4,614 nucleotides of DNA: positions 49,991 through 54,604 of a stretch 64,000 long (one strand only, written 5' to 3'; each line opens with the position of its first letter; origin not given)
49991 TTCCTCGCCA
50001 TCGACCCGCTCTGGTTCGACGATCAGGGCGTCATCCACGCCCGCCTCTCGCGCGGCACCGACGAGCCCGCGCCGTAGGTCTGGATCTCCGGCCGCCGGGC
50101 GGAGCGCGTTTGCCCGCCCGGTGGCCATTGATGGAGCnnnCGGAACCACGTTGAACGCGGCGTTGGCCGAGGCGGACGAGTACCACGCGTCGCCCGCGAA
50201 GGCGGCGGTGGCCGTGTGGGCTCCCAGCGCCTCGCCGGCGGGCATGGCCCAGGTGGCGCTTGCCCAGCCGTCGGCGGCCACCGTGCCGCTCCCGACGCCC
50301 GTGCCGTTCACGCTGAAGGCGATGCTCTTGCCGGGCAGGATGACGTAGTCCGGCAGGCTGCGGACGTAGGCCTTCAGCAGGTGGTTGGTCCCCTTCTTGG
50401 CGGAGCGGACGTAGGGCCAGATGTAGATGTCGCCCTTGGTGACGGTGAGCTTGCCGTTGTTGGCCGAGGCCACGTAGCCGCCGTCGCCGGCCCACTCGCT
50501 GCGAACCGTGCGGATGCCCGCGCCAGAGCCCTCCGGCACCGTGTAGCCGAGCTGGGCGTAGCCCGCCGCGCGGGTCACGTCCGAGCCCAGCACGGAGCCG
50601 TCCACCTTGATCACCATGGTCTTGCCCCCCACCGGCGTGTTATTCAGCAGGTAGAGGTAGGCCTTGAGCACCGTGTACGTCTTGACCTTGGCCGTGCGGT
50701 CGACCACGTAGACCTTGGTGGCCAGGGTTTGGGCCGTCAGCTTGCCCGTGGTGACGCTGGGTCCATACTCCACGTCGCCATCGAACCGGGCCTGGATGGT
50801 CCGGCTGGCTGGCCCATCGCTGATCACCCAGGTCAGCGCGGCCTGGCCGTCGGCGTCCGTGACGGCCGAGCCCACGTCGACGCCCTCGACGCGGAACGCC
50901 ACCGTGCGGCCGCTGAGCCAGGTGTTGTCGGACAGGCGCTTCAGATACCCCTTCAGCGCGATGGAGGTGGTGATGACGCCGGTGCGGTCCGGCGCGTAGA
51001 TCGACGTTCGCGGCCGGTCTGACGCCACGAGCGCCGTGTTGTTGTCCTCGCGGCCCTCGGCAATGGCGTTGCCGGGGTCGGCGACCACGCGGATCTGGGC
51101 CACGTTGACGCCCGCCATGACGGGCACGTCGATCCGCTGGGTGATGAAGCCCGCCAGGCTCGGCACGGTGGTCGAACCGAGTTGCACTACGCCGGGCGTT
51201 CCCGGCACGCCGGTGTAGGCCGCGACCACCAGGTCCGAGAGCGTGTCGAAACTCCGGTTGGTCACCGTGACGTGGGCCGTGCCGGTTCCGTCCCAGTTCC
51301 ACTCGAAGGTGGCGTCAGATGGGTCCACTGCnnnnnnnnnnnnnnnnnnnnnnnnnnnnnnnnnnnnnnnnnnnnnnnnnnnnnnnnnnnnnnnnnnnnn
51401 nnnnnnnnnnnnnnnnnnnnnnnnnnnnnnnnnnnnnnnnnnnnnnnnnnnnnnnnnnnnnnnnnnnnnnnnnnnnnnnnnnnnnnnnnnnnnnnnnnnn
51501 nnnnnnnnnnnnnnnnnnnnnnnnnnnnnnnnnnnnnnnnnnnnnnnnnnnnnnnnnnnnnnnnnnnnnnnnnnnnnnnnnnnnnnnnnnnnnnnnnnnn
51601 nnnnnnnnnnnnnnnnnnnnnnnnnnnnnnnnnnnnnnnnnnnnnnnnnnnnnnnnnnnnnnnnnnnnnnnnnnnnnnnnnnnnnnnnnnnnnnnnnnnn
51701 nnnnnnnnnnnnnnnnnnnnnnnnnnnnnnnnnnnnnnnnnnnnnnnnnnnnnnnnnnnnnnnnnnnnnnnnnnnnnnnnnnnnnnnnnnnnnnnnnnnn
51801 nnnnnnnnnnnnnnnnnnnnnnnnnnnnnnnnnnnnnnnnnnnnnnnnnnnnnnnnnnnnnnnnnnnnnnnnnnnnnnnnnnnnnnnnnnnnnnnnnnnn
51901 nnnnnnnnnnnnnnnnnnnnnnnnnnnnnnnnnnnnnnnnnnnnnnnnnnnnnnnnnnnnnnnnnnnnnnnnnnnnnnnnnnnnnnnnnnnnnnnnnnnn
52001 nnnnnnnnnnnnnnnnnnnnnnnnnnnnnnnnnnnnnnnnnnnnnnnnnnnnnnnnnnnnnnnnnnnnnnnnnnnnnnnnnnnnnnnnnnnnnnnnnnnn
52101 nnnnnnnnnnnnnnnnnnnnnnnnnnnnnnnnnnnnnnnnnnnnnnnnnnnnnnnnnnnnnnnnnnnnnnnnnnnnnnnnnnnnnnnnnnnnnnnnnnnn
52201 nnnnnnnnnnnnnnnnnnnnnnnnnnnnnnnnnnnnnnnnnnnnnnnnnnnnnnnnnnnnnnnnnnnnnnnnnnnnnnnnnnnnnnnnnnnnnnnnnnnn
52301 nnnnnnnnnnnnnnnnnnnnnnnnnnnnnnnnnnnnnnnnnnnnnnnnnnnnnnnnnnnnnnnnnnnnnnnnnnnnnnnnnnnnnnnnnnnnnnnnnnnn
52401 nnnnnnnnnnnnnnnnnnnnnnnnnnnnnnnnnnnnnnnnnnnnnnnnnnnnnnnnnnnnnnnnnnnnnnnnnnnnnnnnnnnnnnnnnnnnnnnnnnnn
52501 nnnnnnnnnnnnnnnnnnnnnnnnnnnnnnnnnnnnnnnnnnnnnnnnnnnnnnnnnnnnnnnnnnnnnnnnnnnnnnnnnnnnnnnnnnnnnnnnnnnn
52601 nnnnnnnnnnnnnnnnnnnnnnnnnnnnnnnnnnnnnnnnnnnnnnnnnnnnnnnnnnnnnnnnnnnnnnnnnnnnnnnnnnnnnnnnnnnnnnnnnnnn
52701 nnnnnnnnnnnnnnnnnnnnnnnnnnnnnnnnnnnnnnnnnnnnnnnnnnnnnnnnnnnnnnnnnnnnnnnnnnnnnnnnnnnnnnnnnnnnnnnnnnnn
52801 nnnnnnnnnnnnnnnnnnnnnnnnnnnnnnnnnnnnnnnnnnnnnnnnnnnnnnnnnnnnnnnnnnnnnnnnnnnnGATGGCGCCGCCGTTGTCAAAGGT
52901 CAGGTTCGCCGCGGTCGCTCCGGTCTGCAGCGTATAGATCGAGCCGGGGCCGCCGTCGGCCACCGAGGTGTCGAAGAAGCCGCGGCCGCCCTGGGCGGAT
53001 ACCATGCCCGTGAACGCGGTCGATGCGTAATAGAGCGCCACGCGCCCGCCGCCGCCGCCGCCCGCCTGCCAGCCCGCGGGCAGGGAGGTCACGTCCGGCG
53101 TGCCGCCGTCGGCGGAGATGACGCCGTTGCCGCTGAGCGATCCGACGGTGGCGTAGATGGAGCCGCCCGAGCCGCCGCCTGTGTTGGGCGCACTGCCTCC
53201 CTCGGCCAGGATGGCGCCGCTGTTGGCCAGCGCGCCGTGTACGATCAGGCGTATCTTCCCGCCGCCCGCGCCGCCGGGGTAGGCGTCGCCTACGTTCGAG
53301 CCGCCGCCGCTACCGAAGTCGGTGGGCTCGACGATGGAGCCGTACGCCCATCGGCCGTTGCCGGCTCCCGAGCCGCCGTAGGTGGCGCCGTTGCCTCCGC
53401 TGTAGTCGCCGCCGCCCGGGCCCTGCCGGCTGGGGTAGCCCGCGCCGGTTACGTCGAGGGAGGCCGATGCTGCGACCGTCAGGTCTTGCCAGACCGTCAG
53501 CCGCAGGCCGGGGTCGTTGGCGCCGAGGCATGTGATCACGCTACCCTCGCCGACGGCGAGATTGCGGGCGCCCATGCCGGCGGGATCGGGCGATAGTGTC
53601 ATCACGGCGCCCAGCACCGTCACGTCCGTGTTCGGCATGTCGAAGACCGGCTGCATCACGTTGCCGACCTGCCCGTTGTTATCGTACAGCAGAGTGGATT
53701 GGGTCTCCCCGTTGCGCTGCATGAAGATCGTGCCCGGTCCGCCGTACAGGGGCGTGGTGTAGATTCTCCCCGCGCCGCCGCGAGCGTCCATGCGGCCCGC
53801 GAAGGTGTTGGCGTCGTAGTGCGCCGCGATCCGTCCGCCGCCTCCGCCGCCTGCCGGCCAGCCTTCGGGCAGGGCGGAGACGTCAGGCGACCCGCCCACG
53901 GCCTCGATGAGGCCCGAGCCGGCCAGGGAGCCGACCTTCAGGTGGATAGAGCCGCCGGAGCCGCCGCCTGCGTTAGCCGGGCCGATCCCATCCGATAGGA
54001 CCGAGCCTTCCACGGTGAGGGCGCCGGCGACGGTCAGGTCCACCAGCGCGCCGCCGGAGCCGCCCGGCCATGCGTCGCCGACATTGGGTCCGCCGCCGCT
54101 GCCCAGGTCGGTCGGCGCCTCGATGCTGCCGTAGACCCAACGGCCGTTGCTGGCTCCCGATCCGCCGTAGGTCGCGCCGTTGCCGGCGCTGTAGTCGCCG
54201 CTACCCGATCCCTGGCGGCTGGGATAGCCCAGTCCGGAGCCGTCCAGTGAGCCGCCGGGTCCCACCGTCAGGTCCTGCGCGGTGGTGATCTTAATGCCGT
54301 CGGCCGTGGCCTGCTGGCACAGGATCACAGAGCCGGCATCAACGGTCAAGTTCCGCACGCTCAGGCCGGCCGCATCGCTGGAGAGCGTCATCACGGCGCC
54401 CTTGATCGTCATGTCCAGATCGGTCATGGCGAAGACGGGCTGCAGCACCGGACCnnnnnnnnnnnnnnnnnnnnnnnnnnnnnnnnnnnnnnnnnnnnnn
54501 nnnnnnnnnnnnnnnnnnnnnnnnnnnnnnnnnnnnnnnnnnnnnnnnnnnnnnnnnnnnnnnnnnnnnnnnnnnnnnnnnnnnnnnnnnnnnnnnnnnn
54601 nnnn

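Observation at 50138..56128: Giant secreted protein with six glycine-rich modules locked to an exact 263-aa (789-bp) period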

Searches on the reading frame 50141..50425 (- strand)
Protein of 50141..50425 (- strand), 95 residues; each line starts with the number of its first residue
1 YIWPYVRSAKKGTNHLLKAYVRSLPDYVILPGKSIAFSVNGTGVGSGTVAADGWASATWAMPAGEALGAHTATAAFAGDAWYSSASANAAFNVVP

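Call 66: search_protein_families(library=pfam, proteins=[window:50141-50425:-], max_evalue=1)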
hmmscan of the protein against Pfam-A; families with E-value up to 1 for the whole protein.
window:50141-50425:- (95 aa): 1 family
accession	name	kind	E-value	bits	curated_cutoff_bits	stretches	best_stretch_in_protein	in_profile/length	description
PF16640.11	Big_3_5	-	1.3e-09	38.9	35.5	1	8-93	7-87/88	Bacterial Ig-like domain (group 3)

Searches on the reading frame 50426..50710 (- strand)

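Call 66: search_protein_families(library=pfam, proteins=[window:50426-50710:-], max_evalue=1)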
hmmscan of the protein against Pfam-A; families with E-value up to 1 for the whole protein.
window:50426-50710:- (95 aa): 2 families
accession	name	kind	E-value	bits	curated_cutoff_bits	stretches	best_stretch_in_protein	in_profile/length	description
PF16640.11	Big_3_5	-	0.002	19.1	35.5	1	30-91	29-88/88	Bacterial Ig-like domain (group 3)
PF06403.16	Lamprin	-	0.016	15.6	34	1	14-86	9-78/91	Lamprin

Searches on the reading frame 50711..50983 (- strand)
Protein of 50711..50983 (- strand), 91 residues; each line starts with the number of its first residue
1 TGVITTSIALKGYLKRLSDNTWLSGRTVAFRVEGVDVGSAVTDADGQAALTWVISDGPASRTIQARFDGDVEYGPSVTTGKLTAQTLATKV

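Call 66: search_protein_families(library=pfam, proteins=[window:50711-50983:-], max_evalue=1)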
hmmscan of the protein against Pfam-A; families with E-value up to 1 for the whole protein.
window:50711-50983:- (91 aa): 2 families
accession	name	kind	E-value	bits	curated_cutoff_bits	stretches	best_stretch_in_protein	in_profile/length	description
PF16640.11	Big_3_5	-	1.5e-06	29.1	35.5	1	20-79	26-81/88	Bacterial Ig-like domain (group 3)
PF02369.22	Big_1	-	0.006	17.1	34.9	1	20-74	30-86/93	Bacterial Ig-like domain (group 1)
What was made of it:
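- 50711..50983 (-): Ig-like domain 1 (Big_3_5-like, below the gathering score). call 66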

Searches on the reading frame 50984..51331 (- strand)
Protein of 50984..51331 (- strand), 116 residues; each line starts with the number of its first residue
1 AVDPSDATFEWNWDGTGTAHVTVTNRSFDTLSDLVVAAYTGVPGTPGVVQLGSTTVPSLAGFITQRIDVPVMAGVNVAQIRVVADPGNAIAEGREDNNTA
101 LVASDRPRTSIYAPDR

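Call 66: search_protein_families(library=pfam, proteins=[window:50984-51331:-], max_evalue=1)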
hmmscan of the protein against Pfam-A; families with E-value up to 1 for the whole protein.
window:50984-51331:- (116 aa): 1 family
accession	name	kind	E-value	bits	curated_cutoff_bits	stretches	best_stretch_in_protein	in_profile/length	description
PF07705.17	CARDB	-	1.4e-05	25.7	22.7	1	51-99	49-98/101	CARDB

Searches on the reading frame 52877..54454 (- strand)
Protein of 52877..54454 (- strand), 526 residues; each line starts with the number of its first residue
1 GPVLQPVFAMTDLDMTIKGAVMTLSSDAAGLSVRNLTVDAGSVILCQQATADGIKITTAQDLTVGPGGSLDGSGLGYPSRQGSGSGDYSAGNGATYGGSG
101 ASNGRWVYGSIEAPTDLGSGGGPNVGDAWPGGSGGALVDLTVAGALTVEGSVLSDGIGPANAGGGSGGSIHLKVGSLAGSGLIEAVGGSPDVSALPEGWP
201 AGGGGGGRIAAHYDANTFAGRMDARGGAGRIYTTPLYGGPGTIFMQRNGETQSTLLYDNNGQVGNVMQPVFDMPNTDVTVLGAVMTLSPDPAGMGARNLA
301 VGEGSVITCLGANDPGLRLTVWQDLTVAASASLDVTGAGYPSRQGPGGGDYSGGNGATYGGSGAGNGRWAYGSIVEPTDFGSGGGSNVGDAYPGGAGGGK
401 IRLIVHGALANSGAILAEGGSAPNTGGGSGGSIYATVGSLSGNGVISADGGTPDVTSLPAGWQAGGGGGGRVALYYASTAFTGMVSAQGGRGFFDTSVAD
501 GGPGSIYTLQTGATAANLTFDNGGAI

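Call 55: predict_structure(alignment_id=A2)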
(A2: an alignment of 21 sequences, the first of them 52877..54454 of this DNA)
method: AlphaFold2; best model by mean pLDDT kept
length: 526 residues; sequences in the alignment: 21
mean_pLDDT: 95.8   pTM: 0.92
mean pLDDT of the five models: 95.8, 95.5, 95.3, 95.2, 95.0
residues with pLDDT >= 90: 492; 70-90: 33; 50-70: 1; < 50: 0
segments of 3 or more residues with pLDDT < 50: none
pLDDT, mean of each block of 10 residues (from residue 1): 92 96 93 98 92 95 98 97 95 97 95 97 92 98 98 97 97 98 98 91 98 98 97 95 97 97 94 98 95 96 96 87 98 98 96 95 93 96 93 96 98 98 95 98 98 93 96 98 98 93 98 96 89
secondary structure, 60 per line:
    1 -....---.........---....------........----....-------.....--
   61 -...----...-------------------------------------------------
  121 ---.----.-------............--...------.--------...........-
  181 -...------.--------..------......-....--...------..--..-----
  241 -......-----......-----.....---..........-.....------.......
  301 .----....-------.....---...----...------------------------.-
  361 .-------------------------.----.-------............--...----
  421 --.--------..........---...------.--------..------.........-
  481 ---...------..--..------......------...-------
elements in order: E2-5 E9-17 E21-24 E31-38 E43-46 E54-58 E62-64 E69-71 E137-148 E151-153 E169-179 E182-184 E208-213 E215-218 E221-223 E242-247 E253-258 E264-268 E272-281 E283-287 E294-301 E306-309 E317-321 E325-327 E332-334 E400-411 E414-416 E432-441 E445-447 E471-479 E484-486 E505-510 E517-519
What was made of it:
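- AF2 two modules, pLDDT 95.8, pTM 0.92, with strands running across the junction (call 55).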

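Call 58: fold_search(model_id=the predicted structure, library=pdb)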
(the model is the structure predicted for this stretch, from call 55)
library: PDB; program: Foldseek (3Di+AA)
matches with E <= 10: 64; with E <= 0.001: 0
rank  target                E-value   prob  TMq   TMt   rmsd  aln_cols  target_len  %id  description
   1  4kh3                  7.2e-02  0.03  0.10  0.10  21.7       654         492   10  Structure of a bacterial self-associating protein (released 2014-01-15)
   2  8cpk_A                1.7e-01  0.21  0.21  0.26  15.2       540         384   12  Crystal structure of EtpA secretion domain from Enterotoxigenic Escherichia coli (released 2024-01-10)
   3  4q1q_A                2.5e-01  0.08  0.14  0.20  15.8       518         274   10  Crystal structure of TibC-catalyzed hyper-glycosylated TibA55-350 fragment (released 2014-09-17)
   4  4pew_B                3.3e-01  0.03  0.12  0.11  22.1       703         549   10  Structure of sacteLam55A from Streptomyces sp. SirexAA-E (released 2015-03-18)
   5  7koh_D                3.9e-01  0.02  0.10  0.10  21.1       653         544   11  Crystal structure of antigen 43 from Escherichia coli EDL933 (released 2022-03-09)
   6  7koh_A                6.7e-01  0.02  0.10  0.10  20.3       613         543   11  Crystal structure of antigen 43 from Escherichia coli EDL933 (released 2022-03-09)
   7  4pex_A                7.0e-01  0.02  0.12  0.11  20.4       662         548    9  Structure of the E502A variant of sacteLam55A from Streptomyces sp. SirexAA-E in complex with glucose (released 2015-03-18)
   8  7koh_C                7.7e-01  0.02  0.12  0.12  19.6       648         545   12  Crystal structure of antigen 43 from Escherichia coli EDL933 (released 2022-03-09)
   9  8cpk_B                8.1e-01  0.05  0.16  0.20  18.1       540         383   12  Crystal structure of EtpA secretion domain from Enterotoxigenic Escherichia coli (released 2024-01-10)
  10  4pex_B                8.1e-01  0.02  0.13  0.12  21.9       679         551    8  Structure of the E502A variant of sacteLam55A from Streptomyces sp. SirexAA-E in complex with glucose (released 2015-03-18)
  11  5zku_A                9.9e-01  0.02  0.10  0.11  19.3       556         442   11  Crystal structure of DFA-IIIase from Arthrobacter chlorophenolicus A6 in complex with DFA-III (released 2018-12-19)
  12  6a40_A                1.4e+00  0.02  0.14  0.14  20.3       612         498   10  complex structure of Alginate lyase AlyF-OU02 with G4 (released 2019-05-01)
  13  7dmk_B                1.4e+00  0.01  0.10  0.08  24.3       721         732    8  PL6 alginate lyase BcAlyPL6 (released 2021-10-06)
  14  5ny0                  1.5e+00  0.02  0.12  0.16  17.2       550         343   10  L. reuters 100-23 SRRP (released 2018-03-21)
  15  9ozl_C                1.7e+00  0.02  0.13  0.17  17.0       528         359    7  Crystal structure of the polysaccharide lyase RbmB from Vibrio cholerae (released 2026-03-11)
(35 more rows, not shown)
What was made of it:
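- The best, though non-significant, Foldseek hit for the two-module model is the self-associating Ag43 (4kh3, E 0.07, call 58).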
